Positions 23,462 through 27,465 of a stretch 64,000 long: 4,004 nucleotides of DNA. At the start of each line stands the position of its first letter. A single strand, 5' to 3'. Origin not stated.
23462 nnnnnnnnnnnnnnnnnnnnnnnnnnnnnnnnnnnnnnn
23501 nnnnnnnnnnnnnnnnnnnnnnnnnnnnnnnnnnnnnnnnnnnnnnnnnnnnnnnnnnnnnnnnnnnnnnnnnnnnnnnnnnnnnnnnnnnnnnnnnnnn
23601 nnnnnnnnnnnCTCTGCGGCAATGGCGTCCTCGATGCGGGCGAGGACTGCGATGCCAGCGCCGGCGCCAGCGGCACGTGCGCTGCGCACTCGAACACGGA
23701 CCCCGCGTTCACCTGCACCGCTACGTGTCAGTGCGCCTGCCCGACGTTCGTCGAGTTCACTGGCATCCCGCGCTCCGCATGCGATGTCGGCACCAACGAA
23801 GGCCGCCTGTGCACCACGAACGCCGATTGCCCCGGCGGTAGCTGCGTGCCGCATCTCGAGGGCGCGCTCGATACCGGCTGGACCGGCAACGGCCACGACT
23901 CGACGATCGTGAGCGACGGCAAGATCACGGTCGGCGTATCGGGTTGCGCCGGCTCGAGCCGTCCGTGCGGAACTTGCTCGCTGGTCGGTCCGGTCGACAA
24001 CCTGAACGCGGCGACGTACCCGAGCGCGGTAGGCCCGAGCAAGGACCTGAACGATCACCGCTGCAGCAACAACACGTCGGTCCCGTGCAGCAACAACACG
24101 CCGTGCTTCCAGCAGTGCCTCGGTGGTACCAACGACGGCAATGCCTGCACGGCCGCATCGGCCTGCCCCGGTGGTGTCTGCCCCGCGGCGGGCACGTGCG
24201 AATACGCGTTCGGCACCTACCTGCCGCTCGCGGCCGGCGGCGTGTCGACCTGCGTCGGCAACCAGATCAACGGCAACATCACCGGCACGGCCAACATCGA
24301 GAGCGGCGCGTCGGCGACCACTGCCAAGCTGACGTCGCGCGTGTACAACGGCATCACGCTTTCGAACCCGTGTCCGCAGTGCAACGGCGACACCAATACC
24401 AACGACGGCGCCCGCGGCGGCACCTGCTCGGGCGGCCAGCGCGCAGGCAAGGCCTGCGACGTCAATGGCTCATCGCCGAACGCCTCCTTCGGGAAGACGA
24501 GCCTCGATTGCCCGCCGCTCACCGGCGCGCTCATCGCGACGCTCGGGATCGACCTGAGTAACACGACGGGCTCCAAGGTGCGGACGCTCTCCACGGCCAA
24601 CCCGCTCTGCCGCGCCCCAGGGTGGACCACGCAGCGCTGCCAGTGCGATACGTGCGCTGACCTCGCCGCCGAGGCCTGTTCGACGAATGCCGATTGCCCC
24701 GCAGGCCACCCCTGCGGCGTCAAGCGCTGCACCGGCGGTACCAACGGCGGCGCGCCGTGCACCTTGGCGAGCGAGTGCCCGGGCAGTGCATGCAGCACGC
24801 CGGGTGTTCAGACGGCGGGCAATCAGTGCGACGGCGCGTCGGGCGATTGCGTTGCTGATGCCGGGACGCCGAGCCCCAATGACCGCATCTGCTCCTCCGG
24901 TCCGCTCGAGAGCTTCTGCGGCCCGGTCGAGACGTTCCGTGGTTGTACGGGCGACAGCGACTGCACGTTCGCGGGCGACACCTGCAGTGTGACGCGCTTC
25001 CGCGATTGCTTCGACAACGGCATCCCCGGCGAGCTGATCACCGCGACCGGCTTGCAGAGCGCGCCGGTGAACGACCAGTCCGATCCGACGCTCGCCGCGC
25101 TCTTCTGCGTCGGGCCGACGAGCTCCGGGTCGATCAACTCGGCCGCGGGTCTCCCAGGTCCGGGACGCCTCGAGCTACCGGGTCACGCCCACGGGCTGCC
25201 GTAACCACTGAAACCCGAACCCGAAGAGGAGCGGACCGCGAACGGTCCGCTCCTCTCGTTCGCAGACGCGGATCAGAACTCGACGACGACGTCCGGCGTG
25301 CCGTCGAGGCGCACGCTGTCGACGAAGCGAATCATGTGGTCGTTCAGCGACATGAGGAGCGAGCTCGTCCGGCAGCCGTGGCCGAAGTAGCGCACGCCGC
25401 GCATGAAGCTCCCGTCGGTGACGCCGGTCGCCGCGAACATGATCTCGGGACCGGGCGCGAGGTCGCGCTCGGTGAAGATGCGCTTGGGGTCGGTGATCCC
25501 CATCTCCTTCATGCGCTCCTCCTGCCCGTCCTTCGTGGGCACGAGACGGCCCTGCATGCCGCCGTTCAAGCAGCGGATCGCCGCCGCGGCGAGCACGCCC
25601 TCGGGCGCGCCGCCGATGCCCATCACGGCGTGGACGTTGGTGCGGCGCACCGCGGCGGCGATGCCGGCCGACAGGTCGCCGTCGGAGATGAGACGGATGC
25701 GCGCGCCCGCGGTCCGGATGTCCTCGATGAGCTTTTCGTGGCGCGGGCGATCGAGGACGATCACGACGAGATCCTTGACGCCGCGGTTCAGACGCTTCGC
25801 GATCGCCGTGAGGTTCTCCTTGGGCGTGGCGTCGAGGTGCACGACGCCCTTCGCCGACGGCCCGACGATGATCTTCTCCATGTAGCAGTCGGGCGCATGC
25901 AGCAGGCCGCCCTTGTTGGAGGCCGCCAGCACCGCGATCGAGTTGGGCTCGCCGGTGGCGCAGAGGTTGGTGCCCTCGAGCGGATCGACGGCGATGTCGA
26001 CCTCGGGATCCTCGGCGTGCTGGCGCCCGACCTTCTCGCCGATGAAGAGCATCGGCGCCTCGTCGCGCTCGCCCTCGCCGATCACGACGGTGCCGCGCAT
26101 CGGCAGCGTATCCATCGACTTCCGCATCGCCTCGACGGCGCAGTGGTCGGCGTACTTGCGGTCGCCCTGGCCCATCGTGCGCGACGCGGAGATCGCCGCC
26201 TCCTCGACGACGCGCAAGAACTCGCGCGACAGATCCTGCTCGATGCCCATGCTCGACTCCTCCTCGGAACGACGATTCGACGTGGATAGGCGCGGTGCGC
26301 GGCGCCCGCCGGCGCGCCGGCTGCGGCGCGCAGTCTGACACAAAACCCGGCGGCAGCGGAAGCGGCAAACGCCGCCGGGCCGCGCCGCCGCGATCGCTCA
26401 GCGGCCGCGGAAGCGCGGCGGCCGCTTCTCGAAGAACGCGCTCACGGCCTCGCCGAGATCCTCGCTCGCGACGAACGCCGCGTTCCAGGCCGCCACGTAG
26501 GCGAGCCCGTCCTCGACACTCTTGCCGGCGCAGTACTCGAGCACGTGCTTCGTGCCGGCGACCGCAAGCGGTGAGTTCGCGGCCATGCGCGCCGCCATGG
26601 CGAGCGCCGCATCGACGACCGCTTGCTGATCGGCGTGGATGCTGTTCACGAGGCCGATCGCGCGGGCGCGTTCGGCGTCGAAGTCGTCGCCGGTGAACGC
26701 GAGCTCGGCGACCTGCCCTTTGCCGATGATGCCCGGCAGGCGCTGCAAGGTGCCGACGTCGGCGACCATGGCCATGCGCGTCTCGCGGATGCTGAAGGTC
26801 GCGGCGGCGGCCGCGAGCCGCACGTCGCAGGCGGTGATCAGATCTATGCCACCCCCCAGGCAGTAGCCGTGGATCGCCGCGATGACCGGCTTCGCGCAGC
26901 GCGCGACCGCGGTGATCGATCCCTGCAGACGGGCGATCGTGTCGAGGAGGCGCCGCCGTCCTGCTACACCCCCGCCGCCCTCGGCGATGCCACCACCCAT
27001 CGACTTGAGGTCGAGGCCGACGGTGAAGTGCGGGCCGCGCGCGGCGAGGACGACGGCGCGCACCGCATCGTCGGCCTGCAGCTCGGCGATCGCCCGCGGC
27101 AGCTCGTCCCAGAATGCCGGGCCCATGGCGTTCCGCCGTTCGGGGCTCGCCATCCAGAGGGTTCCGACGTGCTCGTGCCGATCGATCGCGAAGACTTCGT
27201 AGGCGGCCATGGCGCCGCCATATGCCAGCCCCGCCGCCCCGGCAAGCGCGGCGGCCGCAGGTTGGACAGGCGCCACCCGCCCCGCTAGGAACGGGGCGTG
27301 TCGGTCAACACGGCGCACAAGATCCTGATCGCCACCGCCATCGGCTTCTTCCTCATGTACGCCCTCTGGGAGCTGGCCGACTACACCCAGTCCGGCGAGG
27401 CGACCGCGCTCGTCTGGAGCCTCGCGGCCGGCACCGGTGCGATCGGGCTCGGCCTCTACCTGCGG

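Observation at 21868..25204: Giant protein architecture: internally duplicated 4-Cys N-terminal module, ~350 aa of TATP low complexity, then Myxococcus-type cysteine-rich repeats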

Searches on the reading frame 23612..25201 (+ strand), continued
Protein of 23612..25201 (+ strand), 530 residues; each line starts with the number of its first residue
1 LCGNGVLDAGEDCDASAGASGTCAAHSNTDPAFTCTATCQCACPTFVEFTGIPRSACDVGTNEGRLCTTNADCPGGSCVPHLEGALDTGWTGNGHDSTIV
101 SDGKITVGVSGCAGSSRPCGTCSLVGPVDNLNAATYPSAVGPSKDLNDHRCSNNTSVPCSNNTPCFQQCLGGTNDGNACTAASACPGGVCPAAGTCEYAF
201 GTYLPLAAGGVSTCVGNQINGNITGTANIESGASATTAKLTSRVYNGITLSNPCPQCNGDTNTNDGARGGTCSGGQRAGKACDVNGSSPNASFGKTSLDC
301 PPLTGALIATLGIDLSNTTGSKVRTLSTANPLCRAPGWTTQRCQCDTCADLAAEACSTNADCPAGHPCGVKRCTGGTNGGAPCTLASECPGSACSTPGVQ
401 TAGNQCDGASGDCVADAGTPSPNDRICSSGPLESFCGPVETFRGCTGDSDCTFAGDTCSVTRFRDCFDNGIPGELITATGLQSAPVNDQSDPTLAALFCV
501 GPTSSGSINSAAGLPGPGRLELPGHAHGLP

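Call 64: search_protein_families(library=ncbifam, proteins=[P0034, P0026], max_evalue=10)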
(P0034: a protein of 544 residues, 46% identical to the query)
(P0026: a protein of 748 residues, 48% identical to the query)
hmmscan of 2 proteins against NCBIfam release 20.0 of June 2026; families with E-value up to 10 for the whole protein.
P0034 (544 aa): 0 families

P0026 (748 aa): 1 family
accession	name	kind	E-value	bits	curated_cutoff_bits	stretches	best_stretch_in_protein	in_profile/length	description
TIGR04089.1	exp_by_SipW_III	subfamily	0.1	12.7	60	1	3-29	1-27/179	alternate-type signal peptide domain-containing protein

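Call 67: search_solved_structures(query=A1, max_evalue=10)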
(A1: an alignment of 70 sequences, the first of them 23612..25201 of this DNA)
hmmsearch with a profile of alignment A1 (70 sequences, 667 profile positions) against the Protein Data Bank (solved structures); distinct sequences matched with E-value up to 10: 5.
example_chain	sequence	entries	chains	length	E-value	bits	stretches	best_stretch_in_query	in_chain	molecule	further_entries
6uxv_C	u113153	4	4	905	0.52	12.2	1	56-183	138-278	SWI/SNF chromatin-remodeling complex subunit SNF5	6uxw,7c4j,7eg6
7egm_C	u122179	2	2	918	0.64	11.9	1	56-183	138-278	SWI/SNF chromatin-remodeling complex subunit SNF5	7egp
2efl_A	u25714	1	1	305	0.93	11.3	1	47-217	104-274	Formin-binding protein 1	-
3hah_A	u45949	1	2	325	3.1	9.6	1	126-225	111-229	human PACSIN1 F-BAR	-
7dxk_A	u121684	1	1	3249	8.8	8.1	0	47-163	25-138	Huntingtin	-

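Call 77: search_protein_families(library=pfam, proteins=[L006:10934-12115:+, L054:1994-4687:-, L073:8902-10170:+, L034:1-1134:+, L025:11394-12845:+, L019:12377-13528:+, L014:5421-8186:+], max_evalue=0.001)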
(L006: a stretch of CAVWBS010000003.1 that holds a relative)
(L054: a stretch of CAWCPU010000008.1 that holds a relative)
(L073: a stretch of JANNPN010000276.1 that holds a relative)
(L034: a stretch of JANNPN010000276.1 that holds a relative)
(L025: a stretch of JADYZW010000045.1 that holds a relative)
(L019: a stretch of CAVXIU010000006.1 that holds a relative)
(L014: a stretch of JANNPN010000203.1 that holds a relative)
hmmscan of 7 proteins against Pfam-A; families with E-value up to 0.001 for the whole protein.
L006:10934-12115:+ (394 aa): 0 families

L054:1994-4687:- (897 aa): 22 families
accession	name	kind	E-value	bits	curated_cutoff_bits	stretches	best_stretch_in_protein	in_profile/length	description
PF07719.23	TPR_2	-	8.7e-39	128.9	27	3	561-593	1-33/34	Tetratricopeptide repeat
PF00515.34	TPR_1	-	4.9e-35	118.4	27.8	4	561-593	1-33/34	Tetratricopeptide repeat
PF13432.12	TPR_16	-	3.6e-31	107.7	32.7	4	532-595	2-65/65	Tetratricopeptide repeat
PF13414.12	TPR_11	-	7.4e-31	106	26.8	2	534-569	1-36/42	TPR repeat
PF14559.12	TPR_19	-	2.1e-30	105.3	25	4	574-628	4-58/68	Tetratricopeptide repeat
PF13181.12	TPR_8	-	8.2e-30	100.8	25.7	2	561-593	1-33/34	Tetratricopeptide repeat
PF13431.12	TPR_17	-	4.4e-28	95.6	24.4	1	583-615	1-33/34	Tetratricopeptide repeat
PF13428.12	TPR_14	-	1.5e-23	81.3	23.5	1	533-569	7-43/44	Tetratricopeptide repeat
PF13424.12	TPR_12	-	3.1e-21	75.8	30.1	2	531-591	7-75/77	Tetratricopeptide repeat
PF13176.12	TPR_7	-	4.9e-17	61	27.9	0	597-626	1-32/36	Tetratricopeptide repeat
PF13374.12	TPR_10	-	2.6e-13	50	27.5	1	529-556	4-31/42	Tetratricopeptide repeat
PF13174.12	TPR_6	-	3.3e-12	46.7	26.3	0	698-729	1-32/33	Tetratricopeptide repeat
PF23914.1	TPR_CcmH_CycH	-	2e-11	44.4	42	1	551-661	40-153/158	Cytochrome c-type biogenesis protein H TPR domain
PF07721.20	TPR_4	-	9.9e-09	35.4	27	0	529-551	3-25/26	Tetratricopeptide repeat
PF20308.4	TPR-S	-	3.9e-07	31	27.6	0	510-569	3-59/102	Tetratricopeptide Repeats-Sensor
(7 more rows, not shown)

L073:8902-10170:+ (423 aa): 3 families
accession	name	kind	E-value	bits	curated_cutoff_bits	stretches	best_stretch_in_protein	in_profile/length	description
PF13462.12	Thioredoxin_4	-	3.4e-23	83.1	23.2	1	251-413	5-159/165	Thioredoxin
PF01323.26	DSBA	-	4.1e-18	66.3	25.6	1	262-409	1-182/191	DSBA-like thioredoxin domain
PF07884.19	VKOR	-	1.6e-17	64.3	27.5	1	42-172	4-133/134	Vitamin K epoxide reductase family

L034:1-1134:+ (378 aa): 0 families

L025:11394-12845:+ (484 aa): 7 families
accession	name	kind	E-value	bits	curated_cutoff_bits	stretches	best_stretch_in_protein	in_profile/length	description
PF00535.33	Glycos_transf_2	-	2.8e-24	86.4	23.3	1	41-200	1-167/168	Glycosyl transferase family 2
PF08241.18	Methyltransf_11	-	1.8e-18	67.4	21.2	1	303-388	1-95/95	Methyltransferase domain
PF13489.12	Methyltransf_23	-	4.6e-14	52.9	27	1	294-438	18-162/164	Methyltransferase domain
PF13847.12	Methyltransf_31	-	8.2e-13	48.7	27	1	299-392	4-113/145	Methyltransferase domain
PF13649.12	Methyltransf_25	-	9.5e-13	49.1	27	1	303-384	2-97/97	Methyltransferase domain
PF08242.18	Methyltransf_12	-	1.6e-10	42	30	1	303-386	1-98/98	Methyltransferase domain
PF01209.24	Ubie_methyltran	-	1.3e-06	28.4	20.1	1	282-387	33-150/233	ubiE/COQ5 methyltransferase family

L019:12377-13528:+ (384 aa): 9 families
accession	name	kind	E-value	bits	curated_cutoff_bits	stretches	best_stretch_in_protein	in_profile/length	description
PF00535.33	Glycos_transf_2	-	1.6e-25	90.4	23.3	1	10-168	1-166/168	Glycosyl transferase family 2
PF08241.18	Methyltransf_11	-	2.8e-19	70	21.2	1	272-357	1-95/95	Methyltransferase domain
PF13649.12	Methyltransf_25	-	1.8e-14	54.6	27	1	272-353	2-97/97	Methyltransferase domain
PF13847.12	Methyltransf_31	-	2.3e-13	50.5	27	1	268-361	4-113/145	Methyltransferase domain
PF08242.18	Methyltransf_12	-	3.2e-12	47.5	30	1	272-355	1-98/98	Methyltransferase domain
PF13489.12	Methyltransf_23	-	4.4e-09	36.7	27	1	263-362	18-121/164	Methyltransferase domain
PF01209.24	Ubie_methyltran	-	1e-06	28.7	20.1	1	251-356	33-150/233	ubiE/COQ5 methyltransferase family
PF07021.18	MetW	-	0.00057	20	21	0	255-349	1-102/193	Methionine biosynthesis protein MetW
PF03141.22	Methyltransf_29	-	0.00094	18.3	23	0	315-361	174-221/506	Putative S-adenosyl-L-methionine-dependent methyltransferase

L014:5421-8186:+ (922 aa): 7 families
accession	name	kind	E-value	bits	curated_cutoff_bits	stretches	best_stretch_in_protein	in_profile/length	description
PF00535.33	Glycos_transf_2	-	1.5e-30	106.7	23.3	1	388-547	1-165/168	Glycosyl transferase family 2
PF13641.12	Glyco_tranf_2_3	-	3.3e-20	73.5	27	1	385-599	1-224/230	Glycosyltransferase like family 2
PF13632.12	Glyco_trans_2_3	-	5.7e-13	49.6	27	1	468-688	1-179/198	Glycosyl transferase family group 2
PF10111.15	Glyco_tranf_2_2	-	1.5e-09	38.2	27.3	1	388-484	1-100/276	Glycosyltransferase like family 2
PF13506.12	Glyco_transf_21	-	2.9e-08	33.8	21.7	1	460-599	25-169/174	Glycosyl transferase family 21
PF02836.23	Glyco_hydro_2_C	-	7.8e-08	32.2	21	1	97-374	5-298/302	Glycosyl hydrolases family 2, TIM barrel domain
PF03198.20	Glyco_hydro_72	-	0.00013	21.8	25.9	1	85-155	4-79/314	Glucanosyltransferase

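Call 85: search_protein_families(library=phrogs, proteins=[window:23612-25201:+], max_evalue=1)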
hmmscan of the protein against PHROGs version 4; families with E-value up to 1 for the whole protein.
window:23612-25201:+ (530 aa): 0 families

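Call 86: search_protein_families(library=padloc, proteins=[window:23612-25201:+], max_evalue=1)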
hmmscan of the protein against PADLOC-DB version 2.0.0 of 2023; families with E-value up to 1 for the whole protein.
window:23612-25201:+ (530 aa): 0 families

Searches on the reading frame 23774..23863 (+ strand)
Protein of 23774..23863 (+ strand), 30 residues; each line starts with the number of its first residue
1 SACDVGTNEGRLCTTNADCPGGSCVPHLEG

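Call 64: search_protein_families(library=ncbifam, proteins=[window:23774-23863:+], max_evalue=10)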
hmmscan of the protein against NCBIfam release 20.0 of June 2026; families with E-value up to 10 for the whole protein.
seq(30 aa): 1 family
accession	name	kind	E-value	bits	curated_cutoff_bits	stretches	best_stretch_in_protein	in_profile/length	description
TIGR04201.1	Myxo_Cys_RPT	repeat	0.00085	19.4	25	1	13-24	5-17/22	Cys-rich repeat-containing protein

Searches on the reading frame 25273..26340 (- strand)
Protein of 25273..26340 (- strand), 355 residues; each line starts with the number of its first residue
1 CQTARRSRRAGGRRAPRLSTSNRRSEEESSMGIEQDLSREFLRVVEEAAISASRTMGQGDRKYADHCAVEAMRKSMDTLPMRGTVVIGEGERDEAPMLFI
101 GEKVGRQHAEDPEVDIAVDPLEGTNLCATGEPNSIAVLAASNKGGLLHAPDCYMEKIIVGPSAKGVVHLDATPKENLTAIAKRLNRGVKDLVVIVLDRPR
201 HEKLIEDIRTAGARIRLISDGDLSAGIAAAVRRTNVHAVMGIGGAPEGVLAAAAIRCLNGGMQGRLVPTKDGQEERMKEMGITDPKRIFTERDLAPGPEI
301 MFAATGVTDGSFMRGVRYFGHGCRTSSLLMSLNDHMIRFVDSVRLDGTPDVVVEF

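Call 26: search_protein_families(library=pfam, proteins=[window:25273-26340:-], max_evalue=0.001)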
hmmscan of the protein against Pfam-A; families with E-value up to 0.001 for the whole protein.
window:25273-26340:- (355 aa): 1 family
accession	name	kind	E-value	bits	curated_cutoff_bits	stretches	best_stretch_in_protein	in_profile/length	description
PF03320.18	FBPase_glpX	-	1.6e-134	448.1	27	1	36-343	2-306/307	Bacterial fructose-1,6-bisphosphatase, glpX-encoded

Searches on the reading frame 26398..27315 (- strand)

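Call 26: search_protein_families(library=pfam, proteins=[window:26398-27315:-], max_evalue=0.001)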
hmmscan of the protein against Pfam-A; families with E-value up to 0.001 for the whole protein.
window:26398-27315:- (305 aa): 2 families
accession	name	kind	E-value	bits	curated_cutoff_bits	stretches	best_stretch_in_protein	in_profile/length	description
PF00378.25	ECH_1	-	2e-42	145.7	27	1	48-304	4-250/251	Enoyl-CoA hydratase/isomerase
PF16113.10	ECH_2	-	1.5e-21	77.7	27.2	1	51-230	2-175/335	Enoyl-CoA hydratase/isomerase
